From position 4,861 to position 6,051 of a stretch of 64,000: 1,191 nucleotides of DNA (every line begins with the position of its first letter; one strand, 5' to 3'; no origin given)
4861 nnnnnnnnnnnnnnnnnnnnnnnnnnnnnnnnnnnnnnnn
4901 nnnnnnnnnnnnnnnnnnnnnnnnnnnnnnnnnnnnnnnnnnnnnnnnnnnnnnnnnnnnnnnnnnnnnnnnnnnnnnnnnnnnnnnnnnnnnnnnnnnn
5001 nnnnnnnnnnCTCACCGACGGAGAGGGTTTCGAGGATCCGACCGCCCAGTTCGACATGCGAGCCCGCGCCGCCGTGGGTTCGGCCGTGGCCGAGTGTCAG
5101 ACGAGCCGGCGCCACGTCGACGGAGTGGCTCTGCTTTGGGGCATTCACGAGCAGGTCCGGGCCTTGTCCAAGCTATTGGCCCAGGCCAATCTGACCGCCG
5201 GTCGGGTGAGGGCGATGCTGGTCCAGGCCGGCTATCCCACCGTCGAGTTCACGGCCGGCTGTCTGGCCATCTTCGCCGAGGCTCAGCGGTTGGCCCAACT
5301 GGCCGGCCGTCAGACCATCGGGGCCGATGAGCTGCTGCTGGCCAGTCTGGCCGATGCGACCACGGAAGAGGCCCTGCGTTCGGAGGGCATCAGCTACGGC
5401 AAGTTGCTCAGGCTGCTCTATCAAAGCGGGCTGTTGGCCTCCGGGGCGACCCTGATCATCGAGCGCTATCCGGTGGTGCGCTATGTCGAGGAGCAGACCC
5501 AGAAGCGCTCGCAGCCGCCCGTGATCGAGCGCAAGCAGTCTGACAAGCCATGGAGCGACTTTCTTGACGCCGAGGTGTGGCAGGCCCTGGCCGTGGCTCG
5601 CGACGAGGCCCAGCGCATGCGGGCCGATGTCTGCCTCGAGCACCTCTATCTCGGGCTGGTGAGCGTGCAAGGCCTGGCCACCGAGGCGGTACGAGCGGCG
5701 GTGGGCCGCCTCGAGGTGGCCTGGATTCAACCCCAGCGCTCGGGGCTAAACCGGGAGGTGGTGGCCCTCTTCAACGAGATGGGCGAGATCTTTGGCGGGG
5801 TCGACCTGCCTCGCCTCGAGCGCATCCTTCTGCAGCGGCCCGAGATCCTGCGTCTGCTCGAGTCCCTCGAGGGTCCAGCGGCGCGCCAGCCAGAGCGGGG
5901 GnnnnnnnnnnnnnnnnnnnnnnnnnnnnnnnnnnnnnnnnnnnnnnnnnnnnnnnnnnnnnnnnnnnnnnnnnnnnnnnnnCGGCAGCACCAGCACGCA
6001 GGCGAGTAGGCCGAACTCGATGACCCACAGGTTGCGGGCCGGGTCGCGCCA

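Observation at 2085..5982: Tandem paralogous lipoprotein alpha/beta-hydrolases co-operonic with a degenerate GGDEF-Clp_N protein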

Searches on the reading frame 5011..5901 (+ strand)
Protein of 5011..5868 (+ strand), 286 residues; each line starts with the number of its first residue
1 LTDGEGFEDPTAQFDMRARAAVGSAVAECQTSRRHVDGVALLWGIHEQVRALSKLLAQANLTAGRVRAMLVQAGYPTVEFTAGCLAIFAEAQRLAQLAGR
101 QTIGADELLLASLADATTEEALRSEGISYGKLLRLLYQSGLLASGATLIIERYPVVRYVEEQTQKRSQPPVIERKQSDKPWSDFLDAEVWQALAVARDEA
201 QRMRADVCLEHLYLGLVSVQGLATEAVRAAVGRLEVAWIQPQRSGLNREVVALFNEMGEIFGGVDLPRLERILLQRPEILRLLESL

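Call 16: search_solved_structures(query=window:5011-5868:+, max_evalue=10, show_alignments=3)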
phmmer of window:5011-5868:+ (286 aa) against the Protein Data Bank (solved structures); distinct sequences matched with E-value up to 10: 6.
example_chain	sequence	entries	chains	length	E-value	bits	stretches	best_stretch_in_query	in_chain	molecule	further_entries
2y1q_A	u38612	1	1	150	0.12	14.9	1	190-230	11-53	NEGATIVE REGULATOR OF GENETIC COMPETENCE CLPC/MECB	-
2k77_A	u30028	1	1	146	0.13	14.9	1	190-230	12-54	Negative regulator of genetic competence clpC/mecB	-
2y1r_A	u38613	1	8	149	0.14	14.8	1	190-230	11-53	NEGATIVE REGULATOR OF GENETIC COMPETENCE CLPC/MECB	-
8b3s_Z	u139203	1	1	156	0.14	14.7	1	190-230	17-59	ATP-dependent Clp protease ATP-binding subunit ClpC / Negative regulator of tic competence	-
5hbn_A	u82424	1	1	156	0.15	14.7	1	190-230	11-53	Negative regulator of genetic competence ClpC/MecB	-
8otk_A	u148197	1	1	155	0.2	14.3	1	191-230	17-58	ATP-dependent Clp protease ATP-binding subunit ClpC / Negative regulator of tic competence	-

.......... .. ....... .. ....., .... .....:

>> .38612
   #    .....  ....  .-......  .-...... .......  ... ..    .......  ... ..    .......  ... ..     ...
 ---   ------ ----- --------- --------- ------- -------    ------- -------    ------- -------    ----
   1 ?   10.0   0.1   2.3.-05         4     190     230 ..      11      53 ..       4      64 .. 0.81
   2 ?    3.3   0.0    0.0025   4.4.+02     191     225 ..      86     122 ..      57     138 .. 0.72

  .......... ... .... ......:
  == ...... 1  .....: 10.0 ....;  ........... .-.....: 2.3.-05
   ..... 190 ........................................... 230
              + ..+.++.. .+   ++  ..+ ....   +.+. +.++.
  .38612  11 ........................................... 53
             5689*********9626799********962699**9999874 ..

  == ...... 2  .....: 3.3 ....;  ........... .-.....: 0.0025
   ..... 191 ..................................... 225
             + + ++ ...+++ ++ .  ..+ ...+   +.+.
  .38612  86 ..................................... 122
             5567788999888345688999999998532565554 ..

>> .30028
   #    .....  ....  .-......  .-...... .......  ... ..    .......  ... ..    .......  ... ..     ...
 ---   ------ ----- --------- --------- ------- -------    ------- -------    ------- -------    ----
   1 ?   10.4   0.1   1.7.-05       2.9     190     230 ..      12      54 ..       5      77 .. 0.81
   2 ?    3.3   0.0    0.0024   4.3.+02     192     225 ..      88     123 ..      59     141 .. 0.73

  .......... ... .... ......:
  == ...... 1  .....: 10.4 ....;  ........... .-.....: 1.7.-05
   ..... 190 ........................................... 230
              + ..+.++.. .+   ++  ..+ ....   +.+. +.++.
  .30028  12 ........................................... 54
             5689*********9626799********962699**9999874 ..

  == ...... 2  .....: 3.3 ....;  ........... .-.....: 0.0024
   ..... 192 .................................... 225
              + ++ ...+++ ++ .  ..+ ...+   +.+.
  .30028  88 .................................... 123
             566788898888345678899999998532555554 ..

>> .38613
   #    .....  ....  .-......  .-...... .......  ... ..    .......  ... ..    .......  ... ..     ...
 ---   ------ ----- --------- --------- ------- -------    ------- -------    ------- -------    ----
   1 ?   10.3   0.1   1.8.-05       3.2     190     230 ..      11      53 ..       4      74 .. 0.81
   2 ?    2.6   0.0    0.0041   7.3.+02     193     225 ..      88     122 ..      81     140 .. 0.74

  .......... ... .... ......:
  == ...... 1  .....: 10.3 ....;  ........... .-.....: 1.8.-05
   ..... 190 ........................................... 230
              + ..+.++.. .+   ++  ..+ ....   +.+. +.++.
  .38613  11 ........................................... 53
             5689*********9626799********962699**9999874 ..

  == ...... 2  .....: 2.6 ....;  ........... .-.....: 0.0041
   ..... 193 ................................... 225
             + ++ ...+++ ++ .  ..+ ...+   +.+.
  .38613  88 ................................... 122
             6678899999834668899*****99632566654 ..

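Call 17: search_protein_representatives(protein=window:5011-5868:+)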
Query: 286 residues. Proteins with E-value up to 0.001 (for the whole library): 10; up to 1e-10: 5; up to 1e-30: 3. The best 10 are listed.
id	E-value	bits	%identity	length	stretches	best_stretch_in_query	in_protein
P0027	2.1e-120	417.4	92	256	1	69-286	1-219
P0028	1.4e-41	159.0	37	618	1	4-286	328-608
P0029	8.6e-33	130.2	33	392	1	7-283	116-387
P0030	1.9e-30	122.5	29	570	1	9-283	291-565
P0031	1.1e-26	110.2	34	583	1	7-284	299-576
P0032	4.3e-08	49.3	33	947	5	155-229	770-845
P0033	1.3e-07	47.7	33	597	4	168-227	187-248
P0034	1.7e-05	40.8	37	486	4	177-236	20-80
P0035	3.8e-05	39.6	36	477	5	185-219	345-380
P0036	3.3e-04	36.5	37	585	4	164-198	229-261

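Call 22: list_cluster_members(proteins=[P0028, P0029, P0030, P0031, P0001, P0027])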
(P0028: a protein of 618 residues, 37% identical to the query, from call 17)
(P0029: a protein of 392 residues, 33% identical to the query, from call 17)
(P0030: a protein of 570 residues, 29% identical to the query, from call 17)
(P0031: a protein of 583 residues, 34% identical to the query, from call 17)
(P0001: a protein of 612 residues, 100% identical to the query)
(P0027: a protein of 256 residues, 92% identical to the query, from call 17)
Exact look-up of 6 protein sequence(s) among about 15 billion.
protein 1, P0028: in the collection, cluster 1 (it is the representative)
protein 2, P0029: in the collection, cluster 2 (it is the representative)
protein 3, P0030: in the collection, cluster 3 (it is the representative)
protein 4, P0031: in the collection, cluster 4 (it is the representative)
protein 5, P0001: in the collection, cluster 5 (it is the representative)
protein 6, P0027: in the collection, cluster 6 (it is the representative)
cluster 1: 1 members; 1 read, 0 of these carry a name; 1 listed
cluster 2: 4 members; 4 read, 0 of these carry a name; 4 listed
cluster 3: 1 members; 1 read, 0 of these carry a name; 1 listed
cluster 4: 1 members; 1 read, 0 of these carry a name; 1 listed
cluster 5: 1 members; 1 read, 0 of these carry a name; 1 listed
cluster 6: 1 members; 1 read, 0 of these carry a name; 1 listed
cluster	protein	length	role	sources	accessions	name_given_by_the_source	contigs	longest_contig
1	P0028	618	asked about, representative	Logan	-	-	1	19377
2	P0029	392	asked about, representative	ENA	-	-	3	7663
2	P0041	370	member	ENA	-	-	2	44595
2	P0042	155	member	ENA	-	-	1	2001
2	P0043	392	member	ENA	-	-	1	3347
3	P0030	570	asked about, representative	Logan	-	-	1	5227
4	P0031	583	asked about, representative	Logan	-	-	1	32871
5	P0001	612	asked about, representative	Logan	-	-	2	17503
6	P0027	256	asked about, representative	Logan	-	-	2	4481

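Call 23: find_encoding_contigs(protein=P0028, flank=10000, max_places=3)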
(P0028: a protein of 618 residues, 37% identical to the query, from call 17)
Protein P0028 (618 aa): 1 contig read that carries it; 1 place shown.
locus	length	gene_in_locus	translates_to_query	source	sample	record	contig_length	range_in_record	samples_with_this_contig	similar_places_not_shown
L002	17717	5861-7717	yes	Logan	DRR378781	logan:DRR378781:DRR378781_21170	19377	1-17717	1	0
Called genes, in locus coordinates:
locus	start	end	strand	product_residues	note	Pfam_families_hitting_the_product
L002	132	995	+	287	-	-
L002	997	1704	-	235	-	PF01323:DSBA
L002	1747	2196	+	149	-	PF03473:MOSC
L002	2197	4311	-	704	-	PF20256:MoCoBD_2, PF02738:MoCoBD_1, PF20256:MoCoBD_2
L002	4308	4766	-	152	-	PF00111:Fer2, PF13085:Fer2_3 (weak), PF01799:Fer2_2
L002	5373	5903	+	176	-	-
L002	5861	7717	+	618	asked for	PF00990:GGDEF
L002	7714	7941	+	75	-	-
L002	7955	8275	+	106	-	-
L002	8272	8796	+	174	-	-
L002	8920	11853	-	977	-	-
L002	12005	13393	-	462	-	PF10011:DUF2254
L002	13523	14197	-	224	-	PF07238:PilZ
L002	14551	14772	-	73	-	-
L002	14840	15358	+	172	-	-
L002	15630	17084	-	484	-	-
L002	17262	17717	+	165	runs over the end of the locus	-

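Call 24: find_encoding_contigs(protein=P0031, flank=10000, max_places=3)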
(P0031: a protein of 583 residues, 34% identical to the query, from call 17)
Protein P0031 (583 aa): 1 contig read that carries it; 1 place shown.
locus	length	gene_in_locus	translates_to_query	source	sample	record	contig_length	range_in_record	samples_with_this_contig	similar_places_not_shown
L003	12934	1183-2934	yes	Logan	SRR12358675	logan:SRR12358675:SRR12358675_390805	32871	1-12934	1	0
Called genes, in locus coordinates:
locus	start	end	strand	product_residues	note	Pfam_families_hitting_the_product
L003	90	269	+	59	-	-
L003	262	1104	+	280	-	PF19656:DUF6159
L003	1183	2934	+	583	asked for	PF02861:Clp_N (faint), PF00990:GGDEF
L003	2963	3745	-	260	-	PF03372:Exo_endo_phos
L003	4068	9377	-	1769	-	PF00069:Pkinase, PF07714:PK_Tyr_Ser-Thr, PF13191:AAA_16, PF00989:PAS, PF08448:PAS_4, PF13426:PAS_9, PF00512:HisKA, PF02518:HATPase_c, +3 more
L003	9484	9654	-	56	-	-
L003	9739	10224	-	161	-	-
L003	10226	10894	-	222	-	-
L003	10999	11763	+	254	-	-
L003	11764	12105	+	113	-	PF02635:DsrE (weak)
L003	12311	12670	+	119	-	PF07238:PilZ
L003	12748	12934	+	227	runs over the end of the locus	-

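Call 25: find_encoding_contigs(protein=P0041, flank=10000, max_places=3)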
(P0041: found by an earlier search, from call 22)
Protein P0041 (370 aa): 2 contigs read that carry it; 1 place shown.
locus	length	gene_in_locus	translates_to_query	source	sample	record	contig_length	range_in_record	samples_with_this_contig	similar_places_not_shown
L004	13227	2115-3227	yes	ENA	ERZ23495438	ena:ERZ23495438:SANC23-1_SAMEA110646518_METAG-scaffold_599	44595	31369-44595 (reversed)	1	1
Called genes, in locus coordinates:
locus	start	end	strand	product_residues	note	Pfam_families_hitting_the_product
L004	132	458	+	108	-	PF13466:STAS_2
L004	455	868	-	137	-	-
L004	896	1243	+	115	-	-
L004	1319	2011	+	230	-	-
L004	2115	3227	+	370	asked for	PF02861:Clp_N (faint)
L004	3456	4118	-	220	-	-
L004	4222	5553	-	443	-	-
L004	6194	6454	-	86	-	-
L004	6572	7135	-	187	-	PF04493:Endonuclease_5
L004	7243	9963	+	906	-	PF00690:Cation_ATPase_N, PF00122:E1-E2_ATPase, PF00702:Hydrolase, PF13246:Cation_ATPase, PF12710:HAD (weak), PF08282:Hydrolase_3 (faint), PF00689:Cation_ATPase_C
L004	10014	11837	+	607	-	PF00270:DEAD, PF00271:Helicase_C, PF16124:RecQ_Zn_bind, PF09382:RQC, PF00570:HRDC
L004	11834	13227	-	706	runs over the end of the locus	PF00771:FHIPEP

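Call 26: find_encoding_contigs(protein=P0030, flank=10000, max_places=3)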
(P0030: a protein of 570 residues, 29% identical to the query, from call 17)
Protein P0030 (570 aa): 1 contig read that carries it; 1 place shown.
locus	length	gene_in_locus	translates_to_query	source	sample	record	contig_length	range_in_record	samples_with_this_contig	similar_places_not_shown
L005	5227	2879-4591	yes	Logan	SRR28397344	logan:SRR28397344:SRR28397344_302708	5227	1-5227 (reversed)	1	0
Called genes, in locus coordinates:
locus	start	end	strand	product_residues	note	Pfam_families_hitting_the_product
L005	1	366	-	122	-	?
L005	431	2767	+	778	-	PF02129:Peptidase_S15 (faint), PF00326:Peptidase_S9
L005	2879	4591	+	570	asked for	PF00990:GGDEF, PF02861:Clp_N (faint)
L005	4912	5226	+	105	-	?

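Call 28: search_protein_families(library=pfam, proteins=[P0028, P0029, P0030, P0031, P0032, P0033, P0034, P0035, P0036], max_evalue=1)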
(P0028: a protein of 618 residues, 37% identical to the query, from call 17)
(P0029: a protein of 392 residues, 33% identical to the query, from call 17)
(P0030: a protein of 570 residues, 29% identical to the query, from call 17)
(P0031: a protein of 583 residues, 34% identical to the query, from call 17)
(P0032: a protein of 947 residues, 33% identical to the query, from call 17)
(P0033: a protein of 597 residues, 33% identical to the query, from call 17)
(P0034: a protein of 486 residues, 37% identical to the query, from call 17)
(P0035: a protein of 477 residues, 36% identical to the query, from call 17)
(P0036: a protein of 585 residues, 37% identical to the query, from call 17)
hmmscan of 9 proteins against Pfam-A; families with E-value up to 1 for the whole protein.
P0028 (618 aa): 4 families
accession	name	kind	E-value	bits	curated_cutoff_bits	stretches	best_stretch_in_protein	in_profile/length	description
PF00990.26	GGDEF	-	5.8e-19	68.9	23.8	1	169-307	4-154/161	Diguanylate cyclase, GGDEF domain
PF17853.6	GGDEF_2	-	0.00055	20.6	24.5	1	192-283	23-95/116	GGDEF-like domain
PF18360.6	hnRNP_Q_AcD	-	0.052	14.1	26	1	567-594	22-49/70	Heterogeneous nuclear ribonucleoprotein Q acidic domain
PF24898.2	GGDEF_GdpP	-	0.075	13.8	30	1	197-303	1-104/126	Cyclic-di-AMP phosphodiesterase GdpP-like, GGDEF domain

P0029 (392 aa): 2 families
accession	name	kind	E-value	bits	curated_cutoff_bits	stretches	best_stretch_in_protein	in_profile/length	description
PF00990.26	GGDEF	-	1.1e-09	38.7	23.8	1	1-99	54-158/161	Diguanylate cyclase, GGDEF domain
PF02861.25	Clp_N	-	0.044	14.4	20.7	0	306-326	8-28/53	Clp amino terminal domain, pathogenicity island component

P0030 (570 aa): 2 families
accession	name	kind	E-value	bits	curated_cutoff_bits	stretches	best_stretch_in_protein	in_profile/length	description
PF00990.26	GGDEF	-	7.2e-17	62.1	23.8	1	145-270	24-156/161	Diguanylate cyclase, GGDEF domain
PF02861.25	Clp_N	-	0.017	15.7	20.7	1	323-353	18-49/53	Clp amino terminal domain, pathogenicity island component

P0031 (583 aa): 2 families
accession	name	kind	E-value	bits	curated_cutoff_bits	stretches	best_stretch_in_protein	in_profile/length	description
PF00990.26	GGDEF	-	1.1e-13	51.8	23.8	1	157-276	26-152/161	Diguanylate cyclase, GGDEF domain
PF24898.2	GGDEF_GdpP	-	0.19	12.4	30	1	170-276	2-106/126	Cyclic-di-AMP phosphodiesterase GdpP-like, GGDEF domain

P0032 (947 aa): 1 family
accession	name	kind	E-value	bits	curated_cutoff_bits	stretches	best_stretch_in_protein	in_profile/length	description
PF02861.25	Clp_N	-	1.9e-74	246.1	20.7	9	268-313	1-47/53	Clp amino terminal domain, pathogenicity island component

P0033 (597 aa): 5 families
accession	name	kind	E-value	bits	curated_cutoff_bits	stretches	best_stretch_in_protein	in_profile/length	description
PF02861.25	Clp_N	-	4.8e-88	289.6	20.7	6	291-342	1-52/53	Clp amino terminal domain, pathogenicity island component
PF00156.33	Pribosyltran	-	2.8e-05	23.9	26.3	1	447-496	13-62/158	Phosphoribosyl transferase domain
PF20797.2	HepT-like_2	-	0.01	16.3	27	0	134-157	3-26/110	HepT-like protein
PF25402.1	PH_28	-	0.2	12.2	27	0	424-483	52-93/110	Kinetoplastid PH-like domain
PF22441.2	CLIC-like_N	-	0.24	12.1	23.5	0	420-448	3-31/86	CLIC-like N-terminal domain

P0034 (486 aa): 3 families
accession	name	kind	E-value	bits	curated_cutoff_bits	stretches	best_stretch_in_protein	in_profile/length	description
PF02861.25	Clp_N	-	5.2e-88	289.5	20.7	6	431-482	1-52/53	Clp amino terminal domain, pathogenicity island component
PF01122.25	Cobalamin_bind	-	0.048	13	25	1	7-63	216-269/317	Eukaryotic cobalamin-binding protein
PF08621.15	RPAP1_N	-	0.068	13.4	25.3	0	153-170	18-35/46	RPAP1-like, N-terminal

P0035 (477 aa): 2 families
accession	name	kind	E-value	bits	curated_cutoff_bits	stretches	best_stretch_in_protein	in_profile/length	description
PF02861.25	Clp_N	-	8.3e-95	311.3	20.7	6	21-73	1-53/53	Clp amino terminal domain, pathogenicity island component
PF24409.1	wHTH-PRTase_assc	-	0.0018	18.7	27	1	211-276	2-65/83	wHTH-PRTase associated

P0036 (585 aa): 3 families
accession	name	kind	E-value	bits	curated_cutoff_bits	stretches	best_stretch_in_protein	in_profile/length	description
PF16665.10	NCOA_u2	-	0.018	15.8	33.6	0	390-411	30-51/119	Unstructured region on nuclear receptor coactivator protein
PF10726.14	DUF2518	-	0.038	14.1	25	0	484-514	90-120/145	Protein of function (DUF2518)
PF23826.1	DUF7196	-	0.22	12.2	27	0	445-466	41-62/68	Domain of unknown function (DUF7196)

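Call 49: predict_structure(alignment_id=A2)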
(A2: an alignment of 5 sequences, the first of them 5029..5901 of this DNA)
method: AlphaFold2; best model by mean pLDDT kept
length: 291 residues; sequences in the alignment: 5
mean_pLDDT: 75.5   pTM: 0.49
mean pLDDT of the five models: 75.5, 75.5, 74.0, 73.1, 56.9
residues with pLDDT >= 90: 79; 70-90: 136; 50-70: 30; < 50: 46
segments of 3 or more residues with pLDDT < 50: 138-171, 284-291
pLDDT, mean of each block of 10 residues (from residue 1): 71 95 92 96 91 89 83 90 88 84 89 86 72 58 34 31 35 62 82 81 91 81 73 59 83 80 91 83 46 31
secondary structure, 60 per line:
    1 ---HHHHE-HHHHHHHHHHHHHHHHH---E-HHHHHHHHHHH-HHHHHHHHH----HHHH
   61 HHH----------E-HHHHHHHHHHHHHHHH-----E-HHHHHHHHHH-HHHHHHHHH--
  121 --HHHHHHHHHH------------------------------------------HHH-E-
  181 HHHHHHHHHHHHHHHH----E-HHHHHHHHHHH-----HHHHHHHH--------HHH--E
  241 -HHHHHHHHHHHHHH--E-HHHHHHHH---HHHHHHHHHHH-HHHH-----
elements in order: H4-7 H10-26 H32-42 H44-52 H57-63 H76-91 H99-108 H110-118 H123-132 H181-196 H203-213 H219-226 H242-255 H260-267 H271-281 H283-286

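Call 55: find_encoding_contigs(protein=P0027, flank=10000, max_places=3)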
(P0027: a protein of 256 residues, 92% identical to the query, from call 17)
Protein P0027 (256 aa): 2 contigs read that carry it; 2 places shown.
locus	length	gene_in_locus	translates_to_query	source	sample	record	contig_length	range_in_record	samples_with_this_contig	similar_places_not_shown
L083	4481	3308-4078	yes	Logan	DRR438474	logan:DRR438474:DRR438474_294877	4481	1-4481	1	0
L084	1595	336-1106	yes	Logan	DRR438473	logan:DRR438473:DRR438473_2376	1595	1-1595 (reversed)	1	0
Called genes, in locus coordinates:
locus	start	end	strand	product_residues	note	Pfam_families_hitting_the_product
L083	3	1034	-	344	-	?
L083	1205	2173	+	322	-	-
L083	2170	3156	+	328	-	PF12146:Hydrolase_4 (faint)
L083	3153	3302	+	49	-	-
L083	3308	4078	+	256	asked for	PF02861:Clp_N (faint)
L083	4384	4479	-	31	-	?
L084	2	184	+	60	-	?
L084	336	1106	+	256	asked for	PF02861:Clp_N (faint)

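Call 64: search_solved_structures(query=A2, max_evalue=1, show_alignments=0)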
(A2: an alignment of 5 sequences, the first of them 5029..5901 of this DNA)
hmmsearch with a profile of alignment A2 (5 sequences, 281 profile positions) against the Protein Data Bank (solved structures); distinct sequences matched with E-value up to 1: 46.
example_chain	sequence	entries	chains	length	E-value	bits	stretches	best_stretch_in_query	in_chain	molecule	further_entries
5gui_A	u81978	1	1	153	1.3e-07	34.5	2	66-107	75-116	Chaperone protein ClpC1, chloroplastic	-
2k77_A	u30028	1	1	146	6.1e-06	29.1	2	59-107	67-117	Negative regulator of genetic competence clpC/mecB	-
2y1r_A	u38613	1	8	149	6.6e-06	28.9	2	59-107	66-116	NEGATIVE REGULATOR OF GENETIC COMPETENCE CLPC/MECB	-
8b3s_Z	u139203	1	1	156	7.4e-06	28.8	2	59-108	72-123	ATP-dependent Clp protease ATP-binding subunit ClpC / Negative regulator of tic competence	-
3fh2_A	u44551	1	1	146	8e-06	28.7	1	4-106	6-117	PROBABLE ATP-DEPENDENT PROTEASE (HEAT SHOCK PROTEIN)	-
5hbn_A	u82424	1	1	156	8.1e-06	28.7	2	59-108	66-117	Negative regulator of genetic competence ClpC/MecB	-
2y1q_A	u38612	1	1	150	8.7e-06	28.6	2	64-107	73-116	NEGATIVE REGULATOR OF GENETIC COMPETENCE CLPC/MECB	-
8ibp_A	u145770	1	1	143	1.1e-05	28.2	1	4-106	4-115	Negative regulator of genetic competence ClpC/mecB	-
8otk_A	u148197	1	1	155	1.4e-05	27.9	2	46-108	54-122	ATP-dependent Clp protease ATP-binding subunit ClpC / Negative regulator of tic competence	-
3wdd_A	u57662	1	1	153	1.7e-05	27.6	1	4-107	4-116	Probable ATP-dependent Clp protease ATP-binding subunit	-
8ibo_A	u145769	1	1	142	1.8e-05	27.5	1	4-106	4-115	Negative regulator of genetic competence ClpC/mecB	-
3wdc_A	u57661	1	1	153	1.8e-05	27.5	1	4-107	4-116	Probable ATP-dependent Clp protease ATP-binding subunit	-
8b9u_A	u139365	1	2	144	1.8e-05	27.5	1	4-106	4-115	ATP-dependent Clp protease ATP-binding subunit ClpC1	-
8xqu_A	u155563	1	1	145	1.9e-05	27.5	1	4-106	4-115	ATP-dependent Clp protease ATP-binding subunit ClpC1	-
3wdb_A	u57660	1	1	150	1.9e-05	27.5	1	4-106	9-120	Probable ATP-dependent Clp protease ATP-binding subunit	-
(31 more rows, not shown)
